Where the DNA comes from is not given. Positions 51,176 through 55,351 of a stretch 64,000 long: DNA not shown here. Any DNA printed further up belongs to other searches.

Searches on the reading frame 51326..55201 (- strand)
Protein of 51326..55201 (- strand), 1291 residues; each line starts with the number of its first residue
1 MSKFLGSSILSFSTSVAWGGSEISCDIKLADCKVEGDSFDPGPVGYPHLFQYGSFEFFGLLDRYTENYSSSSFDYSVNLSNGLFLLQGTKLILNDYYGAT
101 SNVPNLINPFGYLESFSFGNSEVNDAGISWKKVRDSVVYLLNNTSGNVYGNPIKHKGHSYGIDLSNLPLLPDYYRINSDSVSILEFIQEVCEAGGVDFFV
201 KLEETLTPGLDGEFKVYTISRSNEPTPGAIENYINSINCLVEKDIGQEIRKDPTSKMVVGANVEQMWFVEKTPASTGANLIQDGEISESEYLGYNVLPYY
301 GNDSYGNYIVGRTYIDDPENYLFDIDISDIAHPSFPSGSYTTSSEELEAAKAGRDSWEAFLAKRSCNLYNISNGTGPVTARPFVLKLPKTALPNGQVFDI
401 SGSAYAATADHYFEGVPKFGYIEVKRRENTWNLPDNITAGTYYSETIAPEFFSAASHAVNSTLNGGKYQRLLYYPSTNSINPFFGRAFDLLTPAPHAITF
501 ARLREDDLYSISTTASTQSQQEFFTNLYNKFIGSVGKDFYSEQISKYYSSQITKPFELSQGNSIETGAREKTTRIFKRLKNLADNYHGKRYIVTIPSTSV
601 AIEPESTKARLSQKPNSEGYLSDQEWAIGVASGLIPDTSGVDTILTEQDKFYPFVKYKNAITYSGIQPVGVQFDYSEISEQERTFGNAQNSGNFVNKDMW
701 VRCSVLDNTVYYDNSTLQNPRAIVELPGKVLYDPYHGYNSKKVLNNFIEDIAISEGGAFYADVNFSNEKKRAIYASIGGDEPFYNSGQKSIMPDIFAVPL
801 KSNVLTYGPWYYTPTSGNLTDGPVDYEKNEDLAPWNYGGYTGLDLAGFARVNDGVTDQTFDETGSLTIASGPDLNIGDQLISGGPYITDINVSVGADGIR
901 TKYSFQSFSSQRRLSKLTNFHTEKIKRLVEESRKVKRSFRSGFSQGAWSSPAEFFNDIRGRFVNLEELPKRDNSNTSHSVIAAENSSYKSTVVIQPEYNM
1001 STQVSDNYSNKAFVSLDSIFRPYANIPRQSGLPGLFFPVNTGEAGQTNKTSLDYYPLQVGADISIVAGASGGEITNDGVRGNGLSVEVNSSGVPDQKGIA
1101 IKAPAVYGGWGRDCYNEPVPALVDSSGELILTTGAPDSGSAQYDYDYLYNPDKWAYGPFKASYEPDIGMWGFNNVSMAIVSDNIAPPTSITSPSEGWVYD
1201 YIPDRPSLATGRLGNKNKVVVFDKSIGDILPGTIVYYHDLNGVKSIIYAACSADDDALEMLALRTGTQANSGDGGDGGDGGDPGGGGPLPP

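Call 11: search_protein_families(library=phrogs, proteins=[window:51326-55201:-], max_evalue=0.001)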
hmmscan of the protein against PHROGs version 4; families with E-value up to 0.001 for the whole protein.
window:51326-55201:- (1291 aa): 0 families

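Call 12: search_protein_families(library=pfam, proteins=[window:51326-55201:-], max_evalue=0.01)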
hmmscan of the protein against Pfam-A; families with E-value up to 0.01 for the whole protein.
window:51326-55201:- (1291 aa): 0 families
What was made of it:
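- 51326..55201 (-): 1291-aa protein in the tail-tip position. It is context: it defines the phage lineage. No family hit (calls 11, 12).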

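Call 86: search_dna_similar(query=window:51326-55201:-, collection=phages, mode=protein, max_evalue=0.001, max_rows=15)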
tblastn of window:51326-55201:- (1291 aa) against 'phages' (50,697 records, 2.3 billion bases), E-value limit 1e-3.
No match.

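Call 88: search_protein_families(library=ncbifam, proteins=[window:51326-55201:-], max_evalue=0.01)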
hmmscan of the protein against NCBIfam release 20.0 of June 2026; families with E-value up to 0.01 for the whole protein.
window:51326-55201:- (1291 aa): 0 families
